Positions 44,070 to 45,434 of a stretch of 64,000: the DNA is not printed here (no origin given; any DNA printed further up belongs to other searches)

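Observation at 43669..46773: Stand-alone NurA-like nuclease + HerA-like ATPase pair with a divergent wHTH gene and no Mre11/Rad50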

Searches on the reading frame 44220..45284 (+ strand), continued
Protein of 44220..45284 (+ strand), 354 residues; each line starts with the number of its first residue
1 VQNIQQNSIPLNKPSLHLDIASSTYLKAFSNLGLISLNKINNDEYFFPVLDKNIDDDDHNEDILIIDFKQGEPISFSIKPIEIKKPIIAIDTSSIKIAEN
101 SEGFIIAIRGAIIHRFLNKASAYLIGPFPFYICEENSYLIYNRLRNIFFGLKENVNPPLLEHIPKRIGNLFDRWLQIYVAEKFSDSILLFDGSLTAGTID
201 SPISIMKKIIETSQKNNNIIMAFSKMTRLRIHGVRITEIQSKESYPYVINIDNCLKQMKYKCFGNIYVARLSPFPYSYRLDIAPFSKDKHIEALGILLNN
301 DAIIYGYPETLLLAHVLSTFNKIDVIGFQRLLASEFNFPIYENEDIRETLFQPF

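Call 22: find_related_loci(query=A1, collection=genome_contigs, flank=10000)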
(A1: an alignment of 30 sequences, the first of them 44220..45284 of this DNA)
Query A1 (354 aa) in genome_contigs; peptide patterns used: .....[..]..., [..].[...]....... (x = any residue, [..] = any of these).
477 stretches matched a pattern; 465 encode a relative of the query (tblastn E <= 1e-3); the best 80 are kept; 80 distinct loci.
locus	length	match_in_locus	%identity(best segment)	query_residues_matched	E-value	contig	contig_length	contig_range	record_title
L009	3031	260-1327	37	7-354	1e-69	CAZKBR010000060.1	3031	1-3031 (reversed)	MAG TPA_asm: uncultured Candidatus Bathyarchaeia archaeon isolate SRP098346_co1_227 genome assembly, contig: NODE_54963_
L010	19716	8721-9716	39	27-354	2e-68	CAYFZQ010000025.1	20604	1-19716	MAG TPA_asm: uncultured Candidatus Bathyarchaeia archaeon isolate ERP108616_co2_541 genome assembly, contig: NODE_3808_l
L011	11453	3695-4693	40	27-354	2e-67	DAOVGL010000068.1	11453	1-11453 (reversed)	MAG TPA_asm: Candidatus Bathyarchaeota archaeon isolate CSMAG_1134 CSMAG_1134_k141_6234067_length_11453_cov_12.9417, who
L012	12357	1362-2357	39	27-354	1e-67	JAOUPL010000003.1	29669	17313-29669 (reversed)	MAG: Candidatus Bathyarchaeota archaeon isolate 8_1_Oct_SF_Bin52 8_1_Oct_SF_Bin52_scaffold_569_c1, whole genome shotgun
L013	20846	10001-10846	41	75-354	2e-67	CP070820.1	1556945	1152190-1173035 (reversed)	MAG: Candidatus Bathyarchaeum sp. isolate bin115 chromosome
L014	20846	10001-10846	41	75-354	4e-67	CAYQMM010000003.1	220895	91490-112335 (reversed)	MAG TPA_asm: uncultured Candidatus Bathyarchaeia archaeon isolate binchicken_co178_122 genome assembly, contig: NODE_92_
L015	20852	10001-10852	42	72-354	3e-67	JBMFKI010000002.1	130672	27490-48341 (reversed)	MAG: Candidatus Bathyarchaeia archaeon isolate KM4336-19 NODE_2_length_130672_cov_12.170765, whole genome shotgun sequen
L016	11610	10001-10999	37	27-354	2e-66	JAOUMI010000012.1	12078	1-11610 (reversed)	MAG: Candidatus Bathyarchaeota archaeon isolate 8_1_July_SF_Bin33 8_1_July_SF_Bin33_scaffold_2085_c1, whole genome shotg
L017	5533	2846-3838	37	27-354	4e-66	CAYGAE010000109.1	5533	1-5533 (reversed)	MAG TPA_asm: uncultured Candidatus Bathyarchaeia archaeon isolate ERP108616_co2_64 genome assembly, contig: NODE_31734_l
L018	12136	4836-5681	41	75-354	8e-66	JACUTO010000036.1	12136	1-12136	MAG: Candidatus Bathyarchaeota archaeon isolate Kmv02 NODE_2581_length_12136_cov_35.607152, whole genome shotgun sequenc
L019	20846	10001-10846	40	75-354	2e-65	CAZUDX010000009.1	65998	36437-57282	MAG TPA_asm: uncultured Candidatus Bathyarchaeia archaeon isolate SRP323688_co1_173 genome assembly, contig: NODE_843_le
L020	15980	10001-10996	39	27-354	4e-65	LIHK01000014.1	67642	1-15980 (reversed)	MAG: Candidatus Bathyarchaeota archaeon BA2 ba2_10, whole genome shotgun sequence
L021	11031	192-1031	43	78-354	2e-64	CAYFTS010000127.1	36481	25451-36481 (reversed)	MAG TPA_asm: uncultured Candidatus Bathyarchaeia archaeon isolate ERP108616_co1_179 genome assembly, contig: k119_177009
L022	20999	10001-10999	36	27-354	3e-64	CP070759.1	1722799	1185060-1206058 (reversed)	MAG: Candidatus Bathyarchaeota archaeon isolate bin28 chromosome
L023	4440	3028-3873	40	75-354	5e-64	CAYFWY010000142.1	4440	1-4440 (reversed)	MAG TPA_asm: uncultured Candidatus Bathyarchaeia archaeon isolate ERP108616_co2_35 genome assembly, contig: NODE_44390_l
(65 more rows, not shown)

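Call 26: predict_structure(alignment_id=A1)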
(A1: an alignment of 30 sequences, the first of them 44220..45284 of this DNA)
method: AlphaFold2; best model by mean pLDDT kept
length: 354 residues; sequences in the alignment: 30
mean_pLDDT: 78.2   pTM: 0.76
mean pLDDT of the five models: 78.2, 77.5, 76.8, 76.2, 75.1
residues with pLDDT >= 90: 173; 70-90: 90; 50-70: 13; < 50: 78
segments of 3 or more residues with pLDDT < 50: 1-33, 36-65, 67-69, 343-354
pLDDT, mean of each block of 10 residues (from residue 1): 33 30 38 46 32 29 45 89 97 90 91 93 92 93 94 87 91 97 98 87 94 98 87 83 93 73 91 91 96 97 92 93 85 79 48 36
secondary structure, 60 per line:
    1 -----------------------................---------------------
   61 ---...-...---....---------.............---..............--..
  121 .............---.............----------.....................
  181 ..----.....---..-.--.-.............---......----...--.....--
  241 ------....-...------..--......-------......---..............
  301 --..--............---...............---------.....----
elements in order: H24-39 E64-66 E74-77 E87-99 E103-116 E119-133 H137-149 H160-182 E187-191 H203-215 E219-224 E229-231 E247-250 E265-270 E278-283 H287-300 H309-318 H322-336 H346-350

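Call 30: fold_search(model_id=the predicted structure, library=pdb)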
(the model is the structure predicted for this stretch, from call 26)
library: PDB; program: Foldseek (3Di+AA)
matches with E <= 10: 590; with E <= 0.001: 39
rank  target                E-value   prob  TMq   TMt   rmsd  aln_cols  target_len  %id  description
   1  2ygk_A                9.2e-09  1.00  0.44  0.48   7.3       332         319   16  Crystal structure of the NurA nuclease from Sulfolobus solfataricus (released 2011-12-14)
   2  8wfd_G                2.3e-08  1.00  0.49  0.48   6.9       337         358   12  The cryo-EM structure of TdpAB in complex with AMPPNP and DNA (released 2025-01-22)
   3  9x1m_G                1.7e-06  1.00  0.39  0.36  17.7       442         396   10  The cryo-EM structure of HerA-NurA complex with AMPPNP and dsDNA from Thermococcus kodakarensis (released 2026-02-04)
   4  9x1l_G                1.3e-05  1.00  0.37  0.34  20.0       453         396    8  The cryo-EM structure of HerA-NurA complex with AMPPNP from Thermococcus kodakarensis (released 2026-02-04)
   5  7f6d_G                4.3e-05  1.00  0.40  0.42  10.6       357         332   10  Reconstruction of the HerA-NurA complex from Deinococcus radiodurans (released 2022-06-29)
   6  4z4f_A                1.1e-04  1.00  0.30  0.16   8.6       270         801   11  Human Argonaute2 Bound to t1-DAP Target RNA (released 2015-09-23)
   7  9qcc_F                1.5e-04  0.99  0.29  0.23  10.3       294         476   10  Activated XauSPARDA filament assembly with bound dsDNA substrate (released 2025-12-17)
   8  4kxt_A                1.5e-04  0.98  0.27  0.14  11.8       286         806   11  Structure of human ARGONAUTE1 in complex with guide RNA (released 2013-07-31)
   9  7ki3_D                1.5e-04  0.97  0.24  0.13  12.0       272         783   10  Human Argonaute2:miR-122 bound to the HCV genotype 1a site-1 RNA (released 2021-10-06)
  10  4z4g_A                1.8e-04  0.99  0.27  0.15   9.1       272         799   10  Human Argonaute2 Bound to t1-Inosine Target RNA (released 2015-09-23)
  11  4w5o_A                1.9e-04  1.00  0.29  0.15   8.9       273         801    9  The Crystal Structure of Human Argonaute2 Bound to a Guide and Target RNA Containing Seed Pairing from 2-9 (released 2014-11-12)
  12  4z4i_A                2.0e-04  0.99  0.26  0.14  10.1       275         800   10  Human Argonaute2 A481T Mutant Bound to t1-G Target RNA (released 2015-09-23)
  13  8in8_C                2.0e-04  0.97  0.28  0.23   9.7       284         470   12  Cryo-EM structure of the target ssDNA-bound SIR2-APAZ/Ago-gRNA quaternary complex (released 2023-07-05)
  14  8jkz_B                2.1e-04  0.91  0.23  0.19  13.4       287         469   12  Cryo-EM structure of the prokaryotic SPARSA system complex (released 2024-01-24)
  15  4z4h_A                2.2e-04  0.99  0.27  0.14   9.1       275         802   10  Human Argonaute2 A481T Mutant Bound to t1-A Target RNA (released 2015-09-23)
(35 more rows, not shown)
